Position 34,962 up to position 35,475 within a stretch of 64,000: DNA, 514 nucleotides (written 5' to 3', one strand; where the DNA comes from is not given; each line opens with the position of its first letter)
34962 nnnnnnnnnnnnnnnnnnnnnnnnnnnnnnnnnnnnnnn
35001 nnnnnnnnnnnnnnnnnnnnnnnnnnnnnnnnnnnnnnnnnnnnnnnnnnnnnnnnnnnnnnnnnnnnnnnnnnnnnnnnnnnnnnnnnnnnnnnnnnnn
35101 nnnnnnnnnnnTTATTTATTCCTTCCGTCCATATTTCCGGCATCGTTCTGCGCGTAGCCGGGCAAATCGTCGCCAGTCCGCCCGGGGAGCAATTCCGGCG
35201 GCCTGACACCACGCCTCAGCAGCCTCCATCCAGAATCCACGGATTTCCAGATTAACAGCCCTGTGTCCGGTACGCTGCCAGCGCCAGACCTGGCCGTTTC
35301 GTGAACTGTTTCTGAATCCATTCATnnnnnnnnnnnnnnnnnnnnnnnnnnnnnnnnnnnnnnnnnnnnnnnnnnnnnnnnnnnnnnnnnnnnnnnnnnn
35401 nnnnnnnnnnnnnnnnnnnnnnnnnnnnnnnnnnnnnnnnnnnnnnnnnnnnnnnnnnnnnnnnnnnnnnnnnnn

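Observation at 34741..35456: ORF-poor region with two plus-strand intrinsic terminators converging on finO: candidate small RNA or type I TA remnant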

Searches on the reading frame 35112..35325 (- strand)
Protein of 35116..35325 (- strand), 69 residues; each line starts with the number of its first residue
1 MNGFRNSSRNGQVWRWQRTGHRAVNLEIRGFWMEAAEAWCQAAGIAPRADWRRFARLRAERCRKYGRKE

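Call 6: search_protein_families(library=pfam, proteins=[window:35116-35325:-, window:35112-35321:-], max_evalue=1)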
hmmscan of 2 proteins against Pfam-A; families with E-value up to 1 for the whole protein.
window:35116-35325:- (69 aa): 1 family
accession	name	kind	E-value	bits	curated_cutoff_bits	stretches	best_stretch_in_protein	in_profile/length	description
PF06069.16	PerC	-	0.41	11.4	22.6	1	21-64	5-48/90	PerC transcriptional activator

window:35112-35321:- (69 aa): 0 families

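Call 19: search_protein_families(library=ncbifam, proteins=[window:35116-35325:-], max_evalue=1)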
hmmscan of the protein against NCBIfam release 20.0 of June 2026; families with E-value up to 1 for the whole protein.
window:35116-35325:- (69 aa): 1 family
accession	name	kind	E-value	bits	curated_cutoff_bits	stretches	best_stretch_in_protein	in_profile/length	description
NF033650.1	ANR_neg_reg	subfamily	2e-05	24.3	32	1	17-66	3-52/54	ANR family transcriptional regulator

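Call 23: search_dna_similar(query=window:35116-35325:-, collection=plasmids, mode=protein, max_rows=50, rows=spread, max_evalue=0.001)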
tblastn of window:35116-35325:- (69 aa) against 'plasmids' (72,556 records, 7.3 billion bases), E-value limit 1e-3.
The search stops at 5000 records and this limit was reached: more records match than are counted here, and every count below describes the 5000 best-scoring records only.
Records with a match: at least 5000; places in all: 5150; records where one place covers at least 80% of the query: 167.
Best place of each record, by identity: >=99% 85; 95-99% 88; 80-90% 519; 60-80% 3201; <60% 1107.
By first word of the organism name: Escherichia 3859; Klebsiella 710; Shigella 254; Salmonella 143; Citrobacter 14; Enterobacter 11; uncultured 5; Pseudomonas 1; Proteus 1; Cronobacter 1; and 1 more.
By predicted mobility (MOB-suite, as given by PLSDB): conjugative 3897; non-mobilizable 571; mobilizable 532.
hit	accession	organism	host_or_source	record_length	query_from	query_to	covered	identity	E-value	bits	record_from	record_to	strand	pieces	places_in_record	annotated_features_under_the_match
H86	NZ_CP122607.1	Escherichia coli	Sus scrofa,feces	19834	1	69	100%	100.0%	3e-29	114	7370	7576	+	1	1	hypothetical protein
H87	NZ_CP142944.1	Escherichia coli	cell culture,seawater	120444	1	69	100%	97.1%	3e-27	108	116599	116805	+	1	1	hypothetical protein (x2)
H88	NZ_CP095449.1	Escherichia coli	chicken,cell culture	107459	1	51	74%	80.4%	4e-13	69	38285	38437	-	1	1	hypothetical protein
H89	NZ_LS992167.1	Escherichia coli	-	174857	1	51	74%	80.4%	4e-13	69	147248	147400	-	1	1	hypothetical protein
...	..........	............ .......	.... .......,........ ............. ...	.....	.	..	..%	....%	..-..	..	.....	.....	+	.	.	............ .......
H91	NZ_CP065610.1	Escherichia coli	-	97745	1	51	74%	80.4%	6e-13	68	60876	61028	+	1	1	hypothetical protein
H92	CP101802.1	Escherichia coli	cell culture,anal swab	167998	1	51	74%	80.4%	6e-13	68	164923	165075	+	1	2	hypothetical protein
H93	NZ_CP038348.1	Escherichia coli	-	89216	1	51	74%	78.4%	1e-12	67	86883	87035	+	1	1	ANR family transcriptional regulator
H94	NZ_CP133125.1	Escherichia coli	-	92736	1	51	74%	78.4%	1e-12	67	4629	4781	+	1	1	ANR family transcriptional regulator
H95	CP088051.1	Escherichia coli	food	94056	1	51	74%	78.4%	1e-12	67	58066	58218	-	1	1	ANR family transcriptional regulator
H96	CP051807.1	Escherichia coli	cattle,feces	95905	1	51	74%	78.4%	1e-12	67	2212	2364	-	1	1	ANR family transcriptional regulator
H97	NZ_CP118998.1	Escherichia coli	Bos taurus,bacterial culture,feces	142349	1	51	74%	78.4%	2e-12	67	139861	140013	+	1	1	ANR family transcriptional regulator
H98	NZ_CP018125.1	Escherichia coli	Homo sapiens,clinical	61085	1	51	74%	78.4%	2e-12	66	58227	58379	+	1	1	hypothetical protein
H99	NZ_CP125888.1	Escherichia coli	mixed culture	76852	1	51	74%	78.4%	2e-12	66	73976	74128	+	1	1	hypothetical protein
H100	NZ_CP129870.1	Klebsiella pneumoniae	Homo sapiens,whole organism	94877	1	51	74%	78.4%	2e-12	66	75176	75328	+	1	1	hypothetical protein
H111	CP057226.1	Escherichia coli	culture,Pooled sheep faecal samples ...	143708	1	51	74%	76.5%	4e-17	80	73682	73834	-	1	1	hypothetical protein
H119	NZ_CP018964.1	Escherichia coli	Homo sapiens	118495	1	51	74%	74.5%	6e-16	77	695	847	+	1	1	hypothetical protein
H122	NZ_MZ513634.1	Escherichia coli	-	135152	1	51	74%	72.5%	7e-9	56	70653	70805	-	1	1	hypothetical protein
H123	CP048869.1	Escherichia coli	Homo sapiens,urine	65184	1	51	74%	60.8%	1e-11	64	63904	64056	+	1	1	hypothetical protein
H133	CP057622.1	Escherichia coli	culture,Pooled cattle faecal samples ...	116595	1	33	48%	81.8%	9e-9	56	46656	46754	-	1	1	hypothetical protein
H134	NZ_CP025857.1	Escherichia coli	Homo sapiens,stool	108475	8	51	64%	52.3%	8e-5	45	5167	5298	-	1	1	hypothetical protein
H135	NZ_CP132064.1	Escherichia coli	yak,stool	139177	8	51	64%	50.0%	1e-4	44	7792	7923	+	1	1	hypothetical protein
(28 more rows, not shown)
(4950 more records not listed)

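Call 24: get_annotated_region(hit=H88, flank=1500)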
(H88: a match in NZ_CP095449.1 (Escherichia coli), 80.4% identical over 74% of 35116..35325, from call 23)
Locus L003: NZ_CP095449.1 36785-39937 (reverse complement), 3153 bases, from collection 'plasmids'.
description: Escherichia coli strain LS45 plasmid pLS45-1, complete sequence
organism: Escherichia coli (NCBI taxid 562)
taxonomy: Bacteria; Pseudomonadota; Gammaproteobacteria; Enterobacterales; Enterobacteriaceae; Escherichia; Escherichia coli
host: -; source: chicken,cell culture; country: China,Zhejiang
typing (MOB-suite, as given by PLSDB): conjugative; replicon IncFIB,IncFIC,rep_cluster_2244; relaxase MOBF,MOBF; mating-pair formation MPF_F
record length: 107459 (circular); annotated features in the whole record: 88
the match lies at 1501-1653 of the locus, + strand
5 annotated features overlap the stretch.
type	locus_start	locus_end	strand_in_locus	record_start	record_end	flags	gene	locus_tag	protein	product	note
CDS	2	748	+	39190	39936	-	traX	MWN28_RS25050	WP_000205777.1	conjugal transfer pilus acetylase TraX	-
CDS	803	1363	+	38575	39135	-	-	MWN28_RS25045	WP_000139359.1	fertility inhibition protein FinO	-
CDS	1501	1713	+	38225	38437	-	-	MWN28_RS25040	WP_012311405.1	hypothetical protein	-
CDS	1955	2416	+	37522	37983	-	-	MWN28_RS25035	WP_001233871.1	thermonuclease family protein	-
CDS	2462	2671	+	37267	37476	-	hha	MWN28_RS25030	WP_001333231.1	hemolysin expression modulator Hha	-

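Call 25: get_annotated_region(hit=H100, flank=1500)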
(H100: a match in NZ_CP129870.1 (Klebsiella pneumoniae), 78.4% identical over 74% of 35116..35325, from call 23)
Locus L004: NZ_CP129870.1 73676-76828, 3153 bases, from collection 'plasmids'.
description: Klebsiella pneumoniae strain 2020S09-111 plasmid p2020S09-111-94k, complete sequence
organism: Klebsiella pneumoniae (NCBI taxid 573)
taxonomy: Bacteria; Pseudomonadota; Gammaproteobacteria; Enterobacterales; Enterobacteriaceae; Klebsiella; Klebsiella pneumoniae
host: -; source: Homo sapiens,whole organism; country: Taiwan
typing (MOB-suite, as given by PLSDB): non-mobilizable; replicon IncFIA,IncR,IncU
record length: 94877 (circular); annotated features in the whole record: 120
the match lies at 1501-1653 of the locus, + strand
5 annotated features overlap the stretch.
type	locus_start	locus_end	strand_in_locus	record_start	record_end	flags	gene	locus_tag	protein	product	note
CDS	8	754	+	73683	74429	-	traX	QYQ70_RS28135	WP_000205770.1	conjugal transfer pilus acetylase TraX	-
CDS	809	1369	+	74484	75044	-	-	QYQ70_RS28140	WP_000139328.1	fertility inhibition protein FinO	-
CDS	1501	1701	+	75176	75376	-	-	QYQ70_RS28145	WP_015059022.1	hypothetical protein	-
CDS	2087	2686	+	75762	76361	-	-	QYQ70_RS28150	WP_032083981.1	PIN domain-containing protein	-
CDS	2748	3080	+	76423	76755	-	-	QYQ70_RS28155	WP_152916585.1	hypothetical protein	-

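Call 26: get_annotated_region(hit=H111, flank=1500)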
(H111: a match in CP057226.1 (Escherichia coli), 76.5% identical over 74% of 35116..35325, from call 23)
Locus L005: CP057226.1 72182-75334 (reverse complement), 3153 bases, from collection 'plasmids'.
description: Escherichia coli strain RHB32-C18 plasmid pRHB32-C18_2, complete sequence
organism: Escherichia coli (NCBI taxid 562)
taxonomy: Bacteria; Pseudomonadota; Gammaproteobacteria; Enterobacterales; Enterobacteriaceae; Escherichia; Escherichia coli
host: -; source: culture,Pooled sheep faecal samples collected from floor of farm; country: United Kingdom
typing (MOB-suite, as given by PLSDB): conjugative; replicon IncFIB,IncFIC,rep_cluster_2244; relaxase MOBF; mating-pair formation MPF_F
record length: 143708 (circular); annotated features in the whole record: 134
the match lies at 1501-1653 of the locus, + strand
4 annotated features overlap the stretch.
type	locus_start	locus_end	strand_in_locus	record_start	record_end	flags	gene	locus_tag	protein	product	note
CDS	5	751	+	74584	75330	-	traX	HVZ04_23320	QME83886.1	conjugal transfer pilus acetylase TraX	-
CDS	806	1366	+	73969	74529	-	-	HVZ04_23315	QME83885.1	fertility inhibition protein FinO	-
CDS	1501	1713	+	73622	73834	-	-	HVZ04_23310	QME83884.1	hypothetical protein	-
CDS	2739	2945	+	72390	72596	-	-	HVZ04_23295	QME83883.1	type I toxin-antitoxin system Hok family toxin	-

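Call 27: get_annotated_region(hit=H119, flank=1500)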
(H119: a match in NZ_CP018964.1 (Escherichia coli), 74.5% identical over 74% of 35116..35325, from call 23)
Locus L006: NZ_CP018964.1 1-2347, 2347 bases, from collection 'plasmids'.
description: Escherichia coli strain Ecol_517 plasmid pEC517_1, complete sequence
organism: Escherichia coli (NCBI taxid 562)
taxonomy: Bacteria; Pseudomonadota; Gammaproteobacteria; Enterobacterales; Enterobacteriaceae; Escherichia; Escherichia coli
host: -; source: Homo sapiens; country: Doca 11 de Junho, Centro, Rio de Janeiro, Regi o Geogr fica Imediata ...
typing (MOB-suite, as given by PLSDB): mobilizable; replicon IncFIA,IncFIA,IncFIB,IncFIC,rep_cluster_2131; relaxase MOBP
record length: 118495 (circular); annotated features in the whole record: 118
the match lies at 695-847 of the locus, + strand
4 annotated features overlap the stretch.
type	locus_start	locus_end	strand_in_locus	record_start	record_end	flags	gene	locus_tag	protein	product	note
CDS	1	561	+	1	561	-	-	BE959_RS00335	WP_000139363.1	fertility inhibition protein FinO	-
CDS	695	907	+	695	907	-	-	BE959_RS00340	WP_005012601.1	hypothetical protein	-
CDS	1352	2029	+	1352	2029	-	tnpA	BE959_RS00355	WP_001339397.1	IS66-like element accessory protein TnpA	GO:0006313 - DNA transposition [Evidence IEA]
CDS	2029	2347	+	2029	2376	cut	tnpB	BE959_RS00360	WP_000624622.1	IS66 family insertion sequence element accessory protein TnpB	-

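Call 28: get_annotated_region(hit=H123, flank=1500)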
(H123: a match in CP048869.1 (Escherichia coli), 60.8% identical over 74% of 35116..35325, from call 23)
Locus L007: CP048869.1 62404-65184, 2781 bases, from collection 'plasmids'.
description: Escherichia coli strain 78-Pyelo plasmid p78-Pyelo_2, complete sequence
organism: Escherichia coli (NCBI taxid 562)
taxonomy: Bacteria; Pseudomonadota; Gammaproteobacteria; Enterobacterales; Enterobacteriaceae; Escherichia; Escherichia coli
host: -; source: Homo sapiens,urine; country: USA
typing (MOB-suite, as given by PLSDB): conjugative; replicon IncFIA,IncFII; relaxase MOBF; mating-pair formation MPF_F
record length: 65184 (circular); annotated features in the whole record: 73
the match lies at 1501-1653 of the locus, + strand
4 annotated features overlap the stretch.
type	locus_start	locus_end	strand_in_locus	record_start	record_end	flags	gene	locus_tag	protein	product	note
CDS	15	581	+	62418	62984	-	-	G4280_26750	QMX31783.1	DUF2726 domain-containing protein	-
CDS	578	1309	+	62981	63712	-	traX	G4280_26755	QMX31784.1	type-F conjugative transfer system pilin acetylase TraX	-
CDS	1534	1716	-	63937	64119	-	-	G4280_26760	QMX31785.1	hypothetical protein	-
CDS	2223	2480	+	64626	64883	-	-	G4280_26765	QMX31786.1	replication regulatory protein RepA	-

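Call 29: get_annotated_region(hit=H134, flank=1500)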
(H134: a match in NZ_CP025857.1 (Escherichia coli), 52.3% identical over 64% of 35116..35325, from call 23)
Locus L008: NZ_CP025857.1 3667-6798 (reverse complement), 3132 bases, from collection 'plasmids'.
description: Escherichia coli strain 504838 plasmid p504838_108, complete sequence
organism: Escherichia coli (NCBI taxid 562)
taxonomy: Bacteria; Pseudomonadota; Gammaproteobacteria; Enterobacterales; Enterobacteriaceae; Escherichia; Escherichia coli
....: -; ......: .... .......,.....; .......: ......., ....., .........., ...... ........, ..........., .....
typing (MOB-suite, as given by PLSDB): conjugative; replicon IncFIA,IncFIB,IncFIC; relaxase MOBF,MOBP; mating-pair formation MPF_F
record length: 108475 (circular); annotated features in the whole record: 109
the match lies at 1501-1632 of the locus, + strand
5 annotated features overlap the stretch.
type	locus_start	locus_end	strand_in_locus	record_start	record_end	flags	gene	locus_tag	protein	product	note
CDS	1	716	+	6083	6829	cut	traX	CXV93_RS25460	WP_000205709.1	conjugal transfer pilus acetylase TraX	-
CDS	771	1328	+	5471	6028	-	-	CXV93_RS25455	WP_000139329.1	fertility inhibition protein FinO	-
CDS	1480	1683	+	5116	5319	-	-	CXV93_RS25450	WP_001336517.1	hypothetical protein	-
CDS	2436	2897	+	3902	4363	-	-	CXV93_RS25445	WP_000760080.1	thermonuclease family protein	-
CDS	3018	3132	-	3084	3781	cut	-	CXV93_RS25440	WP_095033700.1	IS1-like element IS1B family transposase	GO:0006313 - DNA transposition [Evidence IEA]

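Call 44: get_annotated_region(hit=H135, flank=1500)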
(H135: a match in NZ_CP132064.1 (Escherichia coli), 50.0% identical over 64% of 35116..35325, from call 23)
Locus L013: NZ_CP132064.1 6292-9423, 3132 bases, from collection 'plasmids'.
description: Escherichia coli strain QML220601 plasmid p1, complete sequence
organism: Escherichia coli (NCBI taxid 562)
taxonomy: Bacteria; Pseudomonadota; Gammaproteobacteria; Enterobacterales; Enterobacteriaceae; Escherichia; Escherichia coli
host: -; source: yak,stool; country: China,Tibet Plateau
typing (MOB-suite, as given by PLSDB): conjugative; replicon IncFIA,IncFIB; relaxase MOBF; mating-pair formation MPF_F
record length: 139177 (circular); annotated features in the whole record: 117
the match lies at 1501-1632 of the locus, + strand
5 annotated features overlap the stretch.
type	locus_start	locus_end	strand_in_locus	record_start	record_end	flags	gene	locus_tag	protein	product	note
CDS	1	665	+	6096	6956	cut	-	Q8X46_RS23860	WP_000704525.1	alpha/beta hydrolase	-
CDS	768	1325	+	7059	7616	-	-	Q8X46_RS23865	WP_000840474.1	fertility inhibition protein FinO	-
CDS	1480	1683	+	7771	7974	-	-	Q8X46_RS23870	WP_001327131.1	hypothetical protein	-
CDS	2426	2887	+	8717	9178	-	-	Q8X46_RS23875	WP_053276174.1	thermonuclease family protein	-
CDS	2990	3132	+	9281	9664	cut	-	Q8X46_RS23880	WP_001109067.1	hypothetical protein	-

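Call 45: get_annotated_region(hit=H133, flank=1500)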
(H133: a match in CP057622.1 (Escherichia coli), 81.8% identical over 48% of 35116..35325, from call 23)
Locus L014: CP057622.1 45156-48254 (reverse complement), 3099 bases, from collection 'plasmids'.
description: Escherichia coli strain RHB20-C18 plasmid pRHB20-C18_2, complete sequence
organism: Escherichia coli (NCBI taxid 562)
taxonomy: Bacteria; Pseudomonadota; Gammaproteobacteria; Enterobacterales; Enterobacteriaceae; Escherichia; Escherichia coli
host: -; source: culture,Pooled cattle faecal samples collected from floor of farm; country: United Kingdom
typing (MOB-suite, as given by PLSDB): conjugative; replicon IncFIA,IncFIB,IncFIC,rep_cluster_2244; relaxase MOBF; mating-pair formation MPF_F
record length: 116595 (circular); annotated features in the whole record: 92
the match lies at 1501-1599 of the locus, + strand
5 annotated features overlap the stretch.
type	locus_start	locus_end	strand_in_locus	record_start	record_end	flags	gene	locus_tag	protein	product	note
CDS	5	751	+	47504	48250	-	traX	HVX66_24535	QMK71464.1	conjugal transfer pilus acetylase TraX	-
CDS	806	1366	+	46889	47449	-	-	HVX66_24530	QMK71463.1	fertility inhibition protein FinO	-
CDS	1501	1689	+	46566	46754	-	-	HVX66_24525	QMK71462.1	hypothetical protein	-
CDS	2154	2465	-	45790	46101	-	-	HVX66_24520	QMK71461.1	hypothetical protein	-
CDS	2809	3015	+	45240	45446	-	-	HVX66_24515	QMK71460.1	type I toxin-antitoxin system Hok family toxin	-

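Call 46: get_annotated_region(hit=H122, flank=1500)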
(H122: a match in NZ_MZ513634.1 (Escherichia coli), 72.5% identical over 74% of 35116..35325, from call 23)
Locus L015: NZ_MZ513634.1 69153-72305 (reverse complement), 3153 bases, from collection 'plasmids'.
description: Escherichia coli strain P11 plasmid pP11a, complete sequence
organism: Escherichia coli (NCBI taxid 562)
taxonomy: Bacteria; Pseudomonadota; Gammaproteobacteria; Enterobacterales; Enterobacteriaceae; Escherichia; Escherichia coli
host: -; source: -; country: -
typing (MOB-suite, as given by PLSDB): conjugative; replicon IncFIA,IncFIA,IncFIB,IncFII,rep_cluster_2131; relaxase MOBF,MOBP; mating-pair formation MPF_F
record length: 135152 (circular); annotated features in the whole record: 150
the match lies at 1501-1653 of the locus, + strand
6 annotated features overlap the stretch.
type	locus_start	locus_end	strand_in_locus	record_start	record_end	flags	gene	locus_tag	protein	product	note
CDS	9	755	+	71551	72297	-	traX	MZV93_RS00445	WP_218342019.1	conjugal transfer pilus acetylase TraX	-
CDS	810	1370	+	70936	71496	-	-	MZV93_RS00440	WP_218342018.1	fertility inhibition protein FinO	-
CDS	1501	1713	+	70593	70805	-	-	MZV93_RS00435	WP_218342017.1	hypothetical protein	-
CDS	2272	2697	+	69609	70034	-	-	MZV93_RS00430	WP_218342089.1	transposase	GO:0006313 - DNA transposition [Evidence IEA]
CDS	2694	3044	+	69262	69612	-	tnpB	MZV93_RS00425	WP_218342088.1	IS66 family insertion sequence element accessory protein TnpB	-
CDS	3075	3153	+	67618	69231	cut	-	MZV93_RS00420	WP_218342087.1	IS66 family transposase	-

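Call 49: find_homologous_proteins(query=window:35116-35325:-, max_evalue=0.001)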
Query window:35116-35325:- (69 aa): 105 proteins with E <= 0.001 among 111 candidates.
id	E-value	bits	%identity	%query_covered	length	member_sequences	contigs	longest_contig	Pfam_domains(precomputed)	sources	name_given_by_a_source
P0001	2.7e-33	131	90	100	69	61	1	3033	-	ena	-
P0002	2.1e-31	125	85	97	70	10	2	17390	-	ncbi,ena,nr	ncbi:TPA: hypothetical protein IB849_004369 [Escherichia coli]|nr:hypothetical protein [Escherichia 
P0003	1.5e-30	122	100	81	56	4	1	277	-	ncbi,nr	ncbi:TPA: hypothetical protein OXB76_005175, partial [Escherichia coli]|nr:hypothetical protein [Esc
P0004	2.5e-25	105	78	78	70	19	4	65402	-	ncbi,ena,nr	ncbi:hypothetical protein RAL67_004335 [Salmonella enterica]|nr:hypothetical protein [Escherichia co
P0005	4.1e-25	105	76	91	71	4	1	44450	-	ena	-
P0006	1.4e-24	103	78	78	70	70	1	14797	-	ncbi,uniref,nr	ncbi:hypothetical protein [Escherichia coli]|uniref:hypothetical protein n=1 Tax=Escherichia coli Ta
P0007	2.9e-24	102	74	99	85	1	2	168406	-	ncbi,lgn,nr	ncbi:ANR family transcriptional regulator (plasmid) [Escherichia coli]|nr:ANR family transcriptional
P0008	5.4e-24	101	100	68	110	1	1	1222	-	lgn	-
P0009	6.8e-24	101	70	97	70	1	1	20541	-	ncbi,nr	ncbi:hypothetical protein E9W28_RS19915 [Escherichia coli]|nr:hypothetical protein [Escherichia coli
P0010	1.1e-23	100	73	93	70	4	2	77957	-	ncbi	ncbi:hypothetical protein ACEYZO_004332 [Escherichia coli]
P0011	1.8e-23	99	75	93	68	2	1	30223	-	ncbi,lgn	ncbi:TPA: hypothetical protein ACIH1H_004672 [Salmonella enterica subsp. enterica serovar Typhimuriu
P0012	3.4e-23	99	72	97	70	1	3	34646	-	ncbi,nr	ncbi:TPA: hypothetical protein L1V88_004978 [Escherichia coli]|nr:hypothetical protein [Escherichia 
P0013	6.6e-23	98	73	93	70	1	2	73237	-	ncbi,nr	ncbi:hypothetical protein O5162_24075 [Escherichia coli]|nr:hypothetical protein [Escherichia coli]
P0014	9.0e-23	97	73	93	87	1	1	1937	-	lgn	-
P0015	9.2e-23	97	71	99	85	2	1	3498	-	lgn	-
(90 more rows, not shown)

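Call 67: search_protein_families(library=ncbifam, alignment_id=A1, max_evalue=0.01)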
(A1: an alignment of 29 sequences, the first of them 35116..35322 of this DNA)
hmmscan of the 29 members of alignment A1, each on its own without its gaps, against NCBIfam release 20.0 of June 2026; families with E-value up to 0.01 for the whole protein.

A. member 1, window:35116-35322:- (68 aa): 1 family
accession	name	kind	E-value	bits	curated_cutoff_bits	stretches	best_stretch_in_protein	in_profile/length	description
NF033650.1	ANR_neg_reg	subfamily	1.9e-05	24.4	32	1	16-65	3-52/54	ANR family transcriptional regulator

B. families by the number of members that match (of 29 scanned): 2 families
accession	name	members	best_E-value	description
NF033650.1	ANR_neg_reg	29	2.4e-10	ANR family transcriptional regulator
NF002725.1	PRK02603.1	1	0.008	photosystem I assembly protein Ycf3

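Call 68: search_solved_structures(query=A1, max_evalue=1)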
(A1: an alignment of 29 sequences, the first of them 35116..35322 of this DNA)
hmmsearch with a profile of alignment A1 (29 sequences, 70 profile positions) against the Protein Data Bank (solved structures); distinct sequences matched with E-value up to 1: 7.
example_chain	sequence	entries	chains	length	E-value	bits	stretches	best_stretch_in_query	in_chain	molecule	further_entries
9gzg_A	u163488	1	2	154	0.00039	23.7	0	27-52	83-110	Engineered CTPR protein with glutamic acids for conductivity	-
6b85_J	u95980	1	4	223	0.0004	23.6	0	26-53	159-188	TMHC4_R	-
8fwd_1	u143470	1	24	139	0.0077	19.5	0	29-53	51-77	O43-rpxdoc-EK1_B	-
8cus_A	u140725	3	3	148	0.094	16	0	30-53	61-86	I432-1(NaCl) Chain A | I432-1(Imd) Chain A | I432-1-X3 Chain A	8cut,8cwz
8far_A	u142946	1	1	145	0.11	15.8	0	30-53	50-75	I432-1-CC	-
11kc_A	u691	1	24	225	0.84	13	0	30-53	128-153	Designed nanoparticle O43-TM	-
7pt0_A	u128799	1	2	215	0.99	12.8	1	29-58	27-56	TetR family transcriptional regulator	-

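Call 69: predict_structure(alignment_id=A1)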
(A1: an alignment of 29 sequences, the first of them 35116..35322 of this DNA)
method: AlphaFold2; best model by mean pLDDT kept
length: 68 residues; sequences in the alignment: 29
mean_pLDDT: 85.2   pTM: 0.68
mean pLDDT of the five models: 85.2, 83.4, 82.4, 80.0, 79.9
residues with pLDDT >= 90: 42; 70-90: 17; 50-70: 6; < 50: 3
segments of 3 or more residues with pLDDT < 50: 1-3
pLDDT, mean of each block of 10 residues (from residue 1): 56 88 92 94 91 94 81
secondary structure, 60 per line:
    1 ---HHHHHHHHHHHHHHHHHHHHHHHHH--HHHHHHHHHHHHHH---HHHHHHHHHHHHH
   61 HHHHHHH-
elements in order: H4-28 H31-44 H48-67
